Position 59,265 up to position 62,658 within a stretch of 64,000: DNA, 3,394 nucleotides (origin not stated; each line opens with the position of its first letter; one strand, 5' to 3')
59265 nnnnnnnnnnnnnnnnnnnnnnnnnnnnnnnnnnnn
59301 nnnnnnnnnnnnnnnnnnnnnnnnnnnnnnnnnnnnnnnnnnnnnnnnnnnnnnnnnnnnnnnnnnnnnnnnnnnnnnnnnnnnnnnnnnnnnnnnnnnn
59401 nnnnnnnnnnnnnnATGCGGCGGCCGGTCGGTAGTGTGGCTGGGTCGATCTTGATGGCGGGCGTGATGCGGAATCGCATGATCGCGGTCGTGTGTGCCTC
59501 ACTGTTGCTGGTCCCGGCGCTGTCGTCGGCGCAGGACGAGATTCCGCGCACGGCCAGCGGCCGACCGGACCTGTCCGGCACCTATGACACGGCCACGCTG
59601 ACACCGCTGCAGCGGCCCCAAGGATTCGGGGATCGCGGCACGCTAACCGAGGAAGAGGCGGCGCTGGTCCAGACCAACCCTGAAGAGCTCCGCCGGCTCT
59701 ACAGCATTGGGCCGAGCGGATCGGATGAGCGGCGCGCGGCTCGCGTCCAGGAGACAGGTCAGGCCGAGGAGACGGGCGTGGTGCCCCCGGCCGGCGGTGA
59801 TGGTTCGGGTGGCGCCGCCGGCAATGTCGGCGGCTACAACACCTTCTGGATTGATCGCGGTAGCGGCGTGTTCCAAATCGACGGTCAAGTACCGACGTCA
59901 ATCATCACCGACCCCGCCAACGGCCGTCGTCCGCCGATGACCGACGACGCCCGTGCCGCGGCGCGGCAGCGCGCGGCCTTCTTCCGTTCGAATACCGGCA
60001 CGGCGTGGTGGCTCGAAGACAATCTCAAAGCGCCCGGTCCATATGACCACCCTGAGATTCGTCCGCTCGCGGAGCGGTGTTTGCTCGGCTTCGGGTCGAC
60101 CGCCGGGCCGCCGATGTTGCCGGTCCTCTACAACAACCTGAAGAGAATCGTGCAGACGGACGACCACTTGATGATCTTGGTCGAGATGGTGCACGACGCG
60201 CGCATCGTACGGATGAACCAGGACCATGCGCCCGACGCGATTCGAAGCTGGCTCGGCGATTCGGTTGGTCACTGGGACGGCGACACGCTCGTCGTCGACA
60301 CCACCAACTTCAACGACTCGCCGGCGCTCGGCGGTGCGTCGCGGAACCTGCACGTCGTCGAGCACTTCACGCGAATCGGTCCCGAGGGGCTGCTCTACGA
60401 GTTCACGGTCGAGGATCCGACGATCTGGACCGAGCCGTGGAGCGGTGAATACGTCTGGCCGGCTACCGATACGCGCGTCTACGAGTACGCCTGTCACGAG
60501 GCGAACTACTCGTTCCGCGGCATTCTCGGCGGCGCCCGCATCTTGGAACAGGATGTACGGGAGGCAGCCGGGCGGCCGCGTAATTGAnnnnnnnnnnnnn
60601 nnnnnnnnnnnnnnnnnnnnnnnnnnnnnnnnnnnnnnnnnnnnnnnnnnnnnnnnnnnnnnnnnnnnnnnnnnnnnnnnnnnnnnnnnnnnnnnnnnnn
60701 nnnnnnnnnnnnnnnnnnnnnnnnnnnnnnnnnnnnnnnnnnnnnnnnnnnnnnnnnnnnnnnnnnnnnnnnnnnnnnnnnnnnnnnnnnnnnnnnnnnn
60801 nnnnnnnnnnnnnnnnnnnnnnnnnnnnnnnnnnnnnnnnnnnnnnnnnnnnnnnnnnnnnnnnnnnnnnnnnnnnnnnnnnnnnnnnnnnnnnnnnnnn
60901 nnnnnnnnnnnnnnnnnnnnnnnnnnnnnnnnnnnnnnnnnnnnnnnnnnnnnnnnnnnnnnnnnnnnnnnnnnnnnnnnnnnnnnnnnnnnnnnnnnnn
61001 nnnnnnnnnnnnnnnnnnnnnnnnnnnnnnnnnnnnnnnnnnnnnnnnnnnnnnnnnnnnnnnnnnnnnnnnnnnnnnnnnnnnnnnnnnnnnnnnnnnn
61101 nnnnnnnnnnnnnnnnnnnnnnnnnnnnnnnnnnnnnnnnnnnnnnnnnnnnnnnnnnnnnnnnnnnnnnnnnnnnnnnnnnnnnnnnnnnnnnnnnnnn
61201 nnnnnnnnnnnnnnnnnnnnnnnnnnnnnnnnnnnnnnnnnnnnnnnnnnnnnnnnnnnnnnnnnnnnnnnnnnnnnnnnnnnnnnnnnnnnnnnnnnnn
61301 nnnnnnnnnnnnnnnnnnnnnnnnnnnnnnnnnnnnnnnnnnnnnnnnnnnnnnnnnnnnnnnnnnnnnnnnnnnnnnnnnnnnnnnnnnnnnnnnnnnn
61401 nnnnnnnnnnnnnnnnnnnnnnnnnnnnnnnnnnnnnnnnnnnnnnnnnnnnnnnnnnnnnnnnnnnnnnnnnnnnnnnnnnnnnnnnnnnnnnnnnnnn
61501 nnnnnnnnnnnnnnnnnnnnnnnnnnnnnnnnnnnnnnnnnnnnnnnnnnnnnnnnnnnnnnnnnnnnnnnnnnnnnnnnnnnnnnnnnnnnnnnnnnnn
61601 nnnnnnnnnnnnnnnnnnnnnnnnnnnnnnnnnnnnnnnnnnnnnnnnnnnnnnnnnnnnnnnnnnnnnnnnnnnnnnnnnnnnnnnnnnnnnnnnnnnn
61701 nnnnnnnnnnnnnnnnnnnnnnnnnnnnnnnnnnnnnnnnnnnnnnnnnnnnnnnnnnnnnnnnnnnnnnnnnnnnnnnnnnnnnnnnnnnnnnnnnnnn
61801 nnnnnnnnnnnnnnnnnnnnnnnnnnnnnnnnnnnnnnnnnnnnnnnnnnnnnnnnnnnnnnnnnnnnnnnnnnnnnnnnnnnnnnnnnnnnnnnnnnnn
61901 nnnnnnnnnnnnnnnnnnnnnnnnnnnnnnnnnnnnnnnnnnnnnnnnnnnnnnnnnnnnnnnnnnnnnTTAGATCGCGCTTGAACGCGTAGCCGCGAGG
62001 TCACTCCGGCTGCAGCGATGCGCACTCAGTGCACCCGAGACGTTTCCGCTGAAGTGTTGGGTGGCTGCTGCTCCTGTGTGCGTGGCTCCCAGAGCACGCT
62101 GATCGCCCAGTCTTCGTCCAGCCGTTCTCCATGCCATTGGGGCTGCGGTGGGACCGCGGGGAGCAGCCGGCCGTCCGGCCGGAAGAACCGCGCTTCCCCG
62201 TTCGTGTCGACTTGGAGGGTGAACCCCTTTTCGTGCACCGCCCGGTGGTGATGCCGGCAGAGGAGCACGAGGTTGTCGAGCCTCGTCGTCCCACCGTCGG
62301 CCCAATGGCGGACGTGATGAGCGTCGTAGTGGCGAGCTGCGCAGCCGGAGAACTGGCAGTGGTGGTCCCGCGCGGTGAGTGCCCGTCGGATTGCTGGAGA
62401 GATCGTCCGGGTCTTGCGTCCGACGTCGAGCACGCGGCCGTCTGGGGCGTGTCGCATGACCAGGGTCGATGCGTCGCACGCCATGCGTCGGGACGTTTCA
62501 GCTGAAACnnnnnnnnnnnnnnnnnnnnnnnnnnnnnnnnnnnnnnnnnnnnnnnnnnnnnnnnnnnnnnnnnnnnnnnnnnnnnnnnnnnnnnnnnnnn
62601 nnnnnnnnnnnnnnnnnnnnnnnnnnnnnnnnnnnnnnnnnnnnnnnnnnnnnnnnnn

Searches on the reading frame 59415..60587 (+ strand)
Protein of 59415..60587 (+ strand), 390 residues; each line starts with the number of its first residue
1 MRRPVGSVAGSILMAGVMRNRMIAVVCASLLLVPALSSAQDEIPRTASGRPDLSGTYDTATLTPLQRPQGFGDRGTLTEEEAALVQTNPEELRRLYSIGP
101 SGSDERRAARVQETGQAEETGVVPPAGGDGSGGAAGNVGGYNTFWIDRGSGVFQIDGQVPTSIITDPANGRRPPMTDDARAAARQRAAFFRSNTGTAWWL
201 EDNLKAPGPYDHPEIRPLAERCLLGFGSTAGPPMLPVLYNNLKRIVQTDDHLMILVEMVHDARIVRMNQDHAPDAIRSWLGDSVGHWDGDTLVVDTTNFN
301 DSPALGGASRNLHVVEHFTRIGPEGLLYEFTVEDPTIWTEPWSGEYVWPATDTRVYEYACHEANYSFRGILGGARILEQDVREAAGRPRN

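Call 92: find_encoding_contigs(protein=window:59415-60587:+, flank=5000, max_places=10)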
Protein window:59415-60587:+ (390 aa): no gene with exactly this product is on record in the collection.
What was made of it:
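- Tried and rejected: Not on record (call 92).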

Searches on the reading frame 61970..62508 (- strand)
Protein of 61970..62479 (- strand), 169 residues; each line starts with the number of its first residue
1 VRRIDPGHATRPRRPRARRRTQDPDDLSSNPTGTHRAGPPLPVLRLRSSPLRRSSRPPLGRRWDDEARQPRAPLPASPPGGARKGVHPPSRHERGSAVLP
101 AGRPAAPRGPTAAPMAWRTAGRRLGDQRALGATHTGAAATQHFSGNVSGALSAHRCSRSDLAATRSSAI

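Call 33: search_protein_families(library=pfam, proteins=[window:61970-62479:-], max_evalue=0.001)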
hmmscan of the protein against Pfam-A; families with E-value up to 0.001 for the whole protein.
window:61970-62479:- (169 aa): 0 families

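Call 56: search_protein_families(library=pfam, proteins=[window:62029-62508:-], max_evalue=0.01)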
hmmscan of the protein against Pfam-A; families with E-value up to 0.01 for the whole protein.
seq(160 aa): 3 families
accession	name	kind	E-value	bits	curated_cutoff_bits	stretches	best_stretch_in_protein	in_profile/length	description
PF02720.22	DUF222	-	4.1e-07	30.1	24.4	1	2-48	261-306/306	Domain of unknown function (DUF222)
PF01844.29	HNH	-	3.7e-06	27.4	21.4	1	61-93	14-46/47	HNH endonuclease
PF13391.12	HNH_2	-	0.00044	20.5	21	1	51-90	1-57/66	HNH endonuclease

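Call 95: find_homologous_proteins(query=window:62029-62508:-, max_evalue=1e-10)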
Query seq(160 aa) (160 aa): 644 proteins with E <= 1e-10 among 2167 candidates; the best 120 are listed.
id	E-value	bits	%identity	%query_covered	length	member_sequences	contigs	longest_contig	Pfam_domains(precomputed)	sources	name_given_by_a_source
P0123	1.3e-103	362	99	100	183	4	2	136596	PF02720.23,PF01844.30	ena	-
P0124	4.1e-63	230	60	89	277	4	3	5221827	PF02720.23,PF01844.30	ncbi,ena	-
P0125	8.9e-62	226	61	89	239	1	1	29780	PF02720.23,PF01844.30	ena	-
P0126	1.9e-61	225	59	92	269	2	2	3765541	PF02720.23,PF01844.30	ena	-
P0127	1.9e-60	221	60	87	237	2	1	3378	PF02720.23,PF01844.30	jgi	-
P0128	7.7e-60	219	60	98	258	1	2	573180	PF02720.23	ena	-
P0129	8.4e-60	219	59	89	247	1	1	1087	PF02720.23,PF01844.30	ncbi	-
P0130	1.9e-59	218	61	89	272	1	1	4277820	PF02720.23,PF01844.30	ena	-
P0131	4.8e-59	217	55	91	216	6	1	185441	PF02720.23,PF01844.30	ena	-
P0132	5.7e-59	217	60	89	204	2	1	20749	PF02720.23,PF01844.30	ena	-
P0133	7.7e-59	216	60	89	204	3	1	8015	PF02720.23,PF01844.30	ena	-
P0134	1.8e-58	215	57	94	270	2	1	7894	PF01844.30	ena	-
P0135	2.2e-58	215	57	98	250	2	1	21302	PF02720.23,PF01844.30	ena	-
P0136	3.4e-58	214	57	91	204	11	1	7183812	PF02720.23,PF01844.30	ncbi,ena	-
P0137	4.1e-58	214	73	81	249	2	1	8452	PF02720.23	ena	-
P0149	4.2e-55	204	73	78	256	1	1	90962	PF02720.23,PF01844.30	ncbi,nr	ncbi:MAG: DUF222 domain-containing protein [Luteitalea sp.]|nr:DUF222 domain-containing protein [Lut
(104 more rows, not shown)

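Call 96: find_encoding_contigs(protein=P0123, flank=4000, max_places=6)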
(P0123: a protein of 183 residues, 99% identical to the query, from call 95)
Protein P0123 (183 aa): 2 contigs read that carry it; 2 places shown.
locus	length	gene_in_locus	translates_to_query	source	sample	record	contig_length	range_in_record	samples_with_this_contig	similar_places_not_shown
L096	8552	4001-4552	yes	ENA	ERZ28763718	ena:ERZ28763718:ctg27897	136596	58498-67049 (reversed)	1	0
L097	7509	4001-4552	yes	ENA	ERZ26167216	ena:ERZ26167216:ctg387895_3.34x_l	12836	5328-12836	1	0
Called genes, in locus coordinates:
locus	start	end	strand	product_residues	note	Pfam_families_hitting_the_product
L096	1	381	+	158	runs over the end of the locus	PF01878:EVE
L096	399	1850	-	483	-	PF00144:Beta-lactamase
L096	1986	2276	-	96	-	-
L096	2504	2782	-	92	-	PF26549:Tricorn_N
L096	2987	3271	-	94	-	-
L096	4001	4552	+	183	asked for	PF02720:DUF222, PF01844:HNH (weak)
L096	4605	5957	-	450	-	PF01011:PQQ (faint), PF23727:Beta-prop_FAM234A_B (faint), PF13360:PQQ_2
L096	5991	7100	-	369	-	-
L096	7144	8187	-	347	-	-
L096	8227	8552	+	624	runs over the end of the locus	PF18566:Ldi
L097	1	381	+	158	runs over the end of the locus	PF01878:EVE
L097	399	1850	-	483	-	PF00144:Beta-lactamase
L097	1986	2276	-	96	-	-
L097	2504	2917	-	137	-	PF26549:Tricorn_N, PF07676:PD40 (faint)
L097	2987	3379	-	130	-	-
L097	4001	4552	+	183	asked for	PF02720:DUF222, PF01844:HNH (weak)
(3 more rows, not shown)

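Call 97: find_encoding_contigs(protein=P0149, flank=6000, max_places=4)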
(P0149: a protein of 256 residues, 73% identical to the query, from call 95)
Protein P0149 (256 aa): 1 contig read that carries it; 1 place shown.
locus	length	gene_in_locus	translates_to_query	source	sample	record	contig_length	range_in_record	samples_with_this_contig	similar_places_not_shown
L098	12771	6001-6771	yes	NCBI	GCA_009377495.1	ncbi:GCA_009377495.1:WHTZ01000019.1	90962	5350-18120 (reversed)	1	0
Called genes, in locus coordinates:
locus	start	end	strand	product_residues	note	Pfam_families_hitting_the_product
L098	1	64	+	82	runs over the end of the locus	-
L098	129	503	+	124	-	PF11225:DUF3024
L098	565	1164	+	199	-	PF00561:Abhydrolase_1, PF12697:Abhydrolase_6, PF12146:Hydrolase_4 (weak), PF12697:Abhydrolase_6 (weak), PF00561:Abhydrolase_1 (weak)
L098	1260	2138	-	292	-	PF04542:Sigma70_r2, PF08281:Sigma70_r4_2, PF04545:Sigma70_r4 (weak)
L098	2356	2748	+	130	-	PF00903:Glyoxalase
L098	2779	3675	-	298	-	PF04542:Sigma70_r2, PF08281:Sigma70_r4_2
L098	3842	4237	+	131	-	PF13564:DoxX_2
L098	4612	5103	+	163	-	-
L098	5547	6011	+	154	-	PF02720:DUF222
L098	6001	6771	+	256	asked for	PF02720:DUF222, PF01844:HNH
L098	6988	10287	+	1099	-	PF22842:Pel9A-like_beta_helix, PF01839:FG-GAP (faint), PF13517:FG-GAP_3 (weak)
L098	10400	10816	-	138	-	-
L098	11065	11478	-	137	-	PF13564:DoxX_2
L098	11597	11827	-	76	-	PF16277:DUF4926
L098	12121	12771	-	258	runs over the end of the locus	PF05988:DUF899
